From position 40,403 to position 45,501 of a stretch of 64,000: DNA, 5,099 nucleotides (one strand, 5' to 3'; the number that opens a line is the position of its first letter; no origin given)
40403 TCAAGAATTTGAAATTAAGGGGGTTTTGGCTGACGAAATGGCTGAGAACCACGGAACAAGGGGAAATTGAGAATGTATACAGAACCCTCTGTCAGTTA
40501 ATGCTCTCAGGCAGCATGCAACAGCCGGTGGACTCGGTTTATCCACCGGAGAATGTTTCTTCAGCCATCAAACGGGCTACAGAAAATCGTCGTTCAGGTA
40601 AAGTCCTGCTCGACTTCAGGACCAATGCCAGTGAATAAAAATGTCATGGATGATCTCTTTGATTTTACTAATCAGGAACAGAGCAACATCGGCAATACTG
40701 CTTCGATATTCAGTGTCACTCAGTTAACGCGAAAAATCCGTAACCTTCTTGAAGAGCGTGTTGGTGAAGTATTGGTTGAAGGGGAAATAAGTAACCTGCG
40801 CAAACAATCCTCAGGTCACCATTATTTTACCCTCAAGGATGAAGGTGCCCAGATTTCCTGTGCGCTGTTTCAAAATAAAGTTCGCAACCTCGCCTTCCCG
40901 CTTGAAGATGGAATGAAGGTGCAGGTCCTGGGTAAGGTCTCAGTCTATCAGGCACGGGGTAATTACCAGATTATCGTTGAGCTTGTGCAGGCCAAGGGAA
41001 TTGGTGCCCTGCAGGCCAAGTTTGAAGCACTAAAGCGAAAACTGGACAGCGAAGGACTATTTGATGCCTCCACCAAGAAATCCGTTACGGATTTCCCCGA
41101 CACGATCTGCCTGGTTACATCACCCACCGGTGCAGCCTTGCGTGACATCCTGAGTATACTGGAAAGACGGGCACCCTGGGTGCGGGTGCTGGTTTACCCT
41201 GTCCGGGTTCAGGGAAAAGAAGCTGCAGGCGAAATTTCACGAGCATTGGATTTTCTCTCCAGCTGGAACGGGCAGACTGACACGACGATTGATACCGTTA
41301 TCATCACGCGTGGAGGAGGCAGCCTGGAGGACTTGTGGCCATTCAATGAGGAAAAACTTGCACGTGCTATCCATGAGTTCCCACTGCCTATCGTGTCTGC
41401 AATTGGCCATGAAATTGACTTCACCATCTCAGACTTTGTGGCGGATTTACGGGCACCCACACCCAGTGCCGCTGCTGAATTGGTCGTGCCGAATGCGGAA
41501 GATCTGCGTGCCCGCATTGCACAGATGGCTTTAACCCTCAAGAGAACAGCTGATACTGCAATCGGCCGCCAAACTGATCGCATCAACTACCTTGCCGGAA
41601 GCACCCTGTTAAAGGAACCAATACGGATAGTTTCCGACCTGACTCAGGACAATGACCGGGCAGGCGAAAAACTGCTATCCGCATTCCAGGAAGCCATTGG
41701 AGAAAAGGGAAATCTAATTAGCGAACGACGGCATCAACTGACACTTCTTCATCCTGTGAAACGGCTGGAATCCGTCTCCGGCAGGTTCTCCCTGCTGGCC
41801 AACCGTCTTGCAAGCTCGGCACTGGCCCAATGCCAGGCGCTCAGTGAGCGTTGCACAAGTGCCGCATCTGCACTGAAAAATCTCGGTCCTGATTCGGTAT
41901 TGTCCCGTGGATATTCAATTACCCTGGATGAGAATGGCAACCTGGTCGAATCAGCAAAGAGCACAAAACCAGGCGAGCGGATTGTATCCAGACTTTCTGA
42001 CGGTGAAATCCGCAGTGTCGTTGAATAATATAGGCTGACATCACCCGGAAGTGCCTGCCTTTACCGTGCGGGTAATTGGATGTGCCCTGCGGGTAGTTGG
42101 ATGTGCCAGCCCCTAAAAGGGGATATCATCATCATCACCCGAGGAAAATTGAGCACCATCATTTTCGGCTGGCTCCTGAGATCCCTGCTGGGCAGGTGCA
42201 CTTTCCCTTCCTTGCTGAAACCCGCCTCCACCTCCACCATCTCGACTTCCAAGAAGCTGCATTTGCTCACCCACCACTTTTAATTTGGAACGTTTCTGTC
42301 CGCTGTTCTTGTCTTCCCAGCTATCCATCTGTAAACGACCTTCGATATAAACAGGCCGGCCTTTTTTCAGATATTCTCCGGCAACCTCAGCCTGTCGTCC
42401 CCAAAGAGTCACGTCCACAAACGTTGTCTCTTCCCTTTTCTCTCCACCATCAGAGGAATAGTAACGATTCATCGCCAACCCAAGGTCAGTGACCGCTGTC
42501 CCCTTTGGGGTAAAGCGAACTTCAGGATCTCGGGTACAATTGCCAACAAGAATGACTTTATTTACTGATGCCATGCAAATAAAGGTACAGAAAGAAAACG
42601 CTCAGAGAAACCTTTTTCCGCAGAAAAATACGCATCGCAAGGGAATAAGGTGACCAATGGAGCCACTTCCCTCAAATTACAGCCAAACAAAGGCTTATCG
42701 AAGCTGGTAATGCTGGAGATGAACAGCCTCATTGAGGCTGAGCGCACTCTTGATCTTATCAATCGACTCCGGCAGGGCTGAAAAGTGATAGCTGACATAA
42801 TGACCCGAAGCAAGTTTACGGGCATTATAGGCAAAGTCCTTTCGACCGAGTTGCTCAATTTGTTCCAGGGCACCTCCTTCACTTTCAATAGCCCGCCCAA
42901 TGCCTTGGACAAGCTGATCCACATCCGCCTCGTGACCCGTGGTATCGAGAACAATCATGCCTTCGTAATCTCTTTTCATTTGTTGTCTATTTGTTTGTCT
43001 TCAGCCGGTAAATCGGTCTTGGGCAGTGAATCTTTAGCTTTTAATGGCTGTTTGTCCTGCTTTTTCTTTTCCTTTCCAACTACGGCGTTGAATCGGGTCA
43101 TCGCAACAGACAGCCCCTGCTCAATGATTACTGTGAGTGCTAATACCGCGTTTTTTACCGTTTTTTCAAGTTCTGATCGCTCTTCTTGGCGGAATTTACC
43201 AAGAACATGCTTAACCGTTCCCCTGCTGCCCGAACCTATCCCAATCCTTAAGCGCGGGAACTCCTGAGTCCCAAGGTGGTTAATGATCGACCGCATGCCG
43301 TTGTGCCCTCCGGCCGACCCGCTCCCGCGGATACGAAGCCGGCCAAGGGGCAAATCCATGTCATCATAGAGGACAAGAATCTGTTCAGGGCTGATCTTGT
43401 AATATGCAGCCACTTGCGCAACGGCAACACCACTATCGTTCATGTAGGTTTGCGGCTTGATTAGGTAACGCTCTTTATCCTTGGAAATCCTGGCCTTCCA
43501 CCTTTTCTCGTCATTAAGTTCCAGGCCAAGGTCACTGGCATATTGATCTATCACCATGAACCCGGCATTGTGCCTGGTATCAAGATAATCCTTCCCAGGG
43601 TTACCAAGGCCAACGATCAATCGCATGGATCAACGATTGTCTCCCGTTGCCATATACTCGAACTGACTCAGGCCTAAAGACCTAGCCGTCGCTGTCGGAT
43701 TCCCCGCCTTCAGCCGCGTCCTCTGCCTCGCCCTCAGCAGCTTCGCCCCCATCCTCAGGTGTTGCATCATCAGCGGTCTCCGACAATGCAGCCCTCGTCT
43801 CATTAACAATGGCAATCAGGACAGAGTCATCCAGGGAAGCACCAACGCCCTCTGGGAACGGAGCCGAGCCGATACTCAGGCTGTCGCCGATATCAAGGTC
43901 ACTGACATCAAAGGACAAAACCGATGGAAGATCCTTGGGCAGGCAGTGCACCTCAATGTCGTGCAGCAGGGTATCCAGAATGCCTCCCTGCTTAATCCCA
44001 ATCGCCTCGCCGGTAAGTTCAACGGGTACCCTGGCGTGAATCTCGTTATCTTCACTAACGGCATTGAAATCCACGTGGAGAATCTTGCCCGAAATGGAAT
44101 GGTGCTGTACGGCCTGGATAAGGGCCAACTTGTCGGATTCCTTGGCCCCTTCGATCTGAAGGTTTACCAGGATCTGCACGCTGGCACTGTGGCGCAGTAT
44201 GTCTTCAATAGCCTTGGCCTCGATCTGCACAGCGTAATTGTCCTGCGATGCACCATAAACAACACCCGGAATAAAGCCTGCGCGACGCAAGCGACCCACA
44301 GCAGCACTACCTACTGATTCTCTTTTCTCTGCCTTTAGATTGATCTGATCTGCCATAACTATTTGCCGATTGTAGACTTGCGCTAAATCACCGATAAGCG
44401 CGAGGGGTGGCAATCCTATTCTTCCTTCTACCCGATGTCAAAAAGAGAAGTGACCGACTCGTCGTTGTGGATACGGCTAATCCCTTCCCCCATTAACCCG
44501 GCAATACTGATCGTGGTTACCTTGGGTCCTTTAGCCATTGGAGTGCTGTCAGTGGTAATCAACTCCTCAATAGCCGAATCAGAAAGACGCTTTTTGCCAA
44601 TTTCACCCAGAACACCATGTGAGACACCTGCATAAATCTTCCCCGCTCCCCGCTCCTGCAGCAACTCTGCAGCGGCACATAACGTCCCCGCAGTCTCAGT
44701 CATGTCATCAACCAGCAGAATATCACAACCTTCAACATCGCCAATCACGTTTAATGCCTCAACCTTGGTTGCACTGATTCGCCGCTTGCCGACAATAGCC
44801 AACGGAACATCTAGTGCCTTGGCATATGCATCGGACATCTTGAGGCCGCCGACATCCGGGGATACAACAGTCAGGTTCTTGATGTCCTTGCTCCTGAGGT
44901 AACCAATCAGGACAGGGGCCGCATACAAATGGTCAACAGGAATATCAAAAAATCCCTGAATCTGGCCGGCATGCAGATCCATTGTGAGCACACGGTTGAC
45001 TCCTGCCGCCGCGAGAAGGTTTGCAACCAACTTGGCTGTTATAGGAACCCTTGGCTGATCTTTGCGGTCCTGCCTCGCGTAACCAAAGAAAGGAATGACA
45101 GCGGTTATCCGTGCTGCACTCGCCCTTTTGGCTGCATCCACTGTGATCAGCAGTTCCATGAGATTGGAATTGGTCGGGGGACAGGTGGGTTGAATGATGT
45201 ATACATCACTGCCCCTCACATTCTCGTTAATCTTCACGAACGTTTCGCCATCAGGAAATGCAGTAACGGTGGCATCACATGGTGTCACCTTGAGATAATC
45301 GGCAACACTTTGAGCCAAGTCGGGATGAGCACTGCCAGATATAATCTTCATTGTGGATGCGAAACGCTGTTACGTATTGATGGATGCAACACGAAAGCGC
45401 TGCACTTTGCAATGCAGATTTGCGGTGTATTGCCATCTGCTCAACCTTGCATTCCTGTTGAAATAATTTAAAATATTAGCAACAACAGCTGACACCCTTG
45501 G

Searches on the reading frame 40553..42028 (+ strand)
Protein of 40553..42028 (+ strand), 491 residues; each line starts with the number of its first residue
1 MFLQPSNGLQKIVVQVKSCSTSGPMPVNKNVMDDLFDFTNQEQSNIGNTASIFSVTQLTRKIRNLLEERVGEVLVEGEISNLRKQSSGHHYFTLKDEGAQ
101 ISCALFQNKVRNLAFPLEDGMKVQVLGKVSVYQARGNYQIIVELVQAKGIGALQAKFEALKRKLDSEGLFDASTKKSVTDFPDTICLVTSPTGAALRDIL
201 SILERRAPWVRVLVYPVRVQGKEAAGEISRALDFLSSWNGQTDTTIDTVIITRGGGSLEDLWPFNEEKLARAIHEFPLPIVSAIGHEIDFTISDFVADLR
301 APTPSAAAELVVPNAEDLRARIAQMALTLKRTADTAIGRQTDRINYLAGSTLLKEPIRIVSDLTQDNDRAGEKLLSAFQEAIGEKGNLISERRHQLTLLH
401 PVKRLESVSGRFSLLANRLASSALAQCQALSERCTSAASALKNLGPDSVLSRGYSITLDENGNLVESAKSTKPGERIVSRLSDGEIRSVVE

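Call 10: search_protein_families(library=pfam, proteins=[window:40553-42028:+], max_evalue=0.001)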
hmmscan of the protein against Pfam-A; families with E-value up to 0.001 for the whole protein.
window:40553-42028:+ (491 aa): 3 families
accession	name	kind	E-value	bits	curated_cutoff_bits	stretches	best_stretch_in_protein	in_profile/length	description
PF02601.20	Exonuc_VII_L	-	9.1e-95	318.2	35.9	1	169-488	1-314/315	Exonuclease VII, large subunit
PF13742.12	tRNA_anti_2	-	5.2e-32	110.4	27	1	53-145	1-94/95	OB-fold nucleic acid binding domain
PF01336.31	tRNA_anti-codon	-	4.1e-13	49.5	27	1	73-143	1-70/75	OB-fold nucleic acid binding domain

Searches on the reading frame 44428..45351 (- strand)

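Call 10: search_protein_families(library=pfam, proteins=[window:44428-45351:-], max_evalue=0.001)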
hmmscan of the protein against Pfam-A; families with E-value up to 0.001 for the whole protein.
window:44428-45351:- (307 aa): 3 families
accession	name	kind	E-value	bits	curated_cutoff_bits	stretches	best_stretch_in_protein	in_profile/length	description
PF13793.12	Pribosyltran_N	-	6.9e-54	181.2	25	1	1-117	1-117/117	N-terminal domain of ribose phosphate pyrophosphokinase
PF14572.12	Pribosyl_synth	-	1.9e-25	90.4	27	1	198-304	73-183/184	Phosphoribosyl synthetase-associated domain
PF00156.33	Pribosyltran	-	4.5e-16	59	26.3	1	153-255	24-134/158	Phosphoribosyl transferase domain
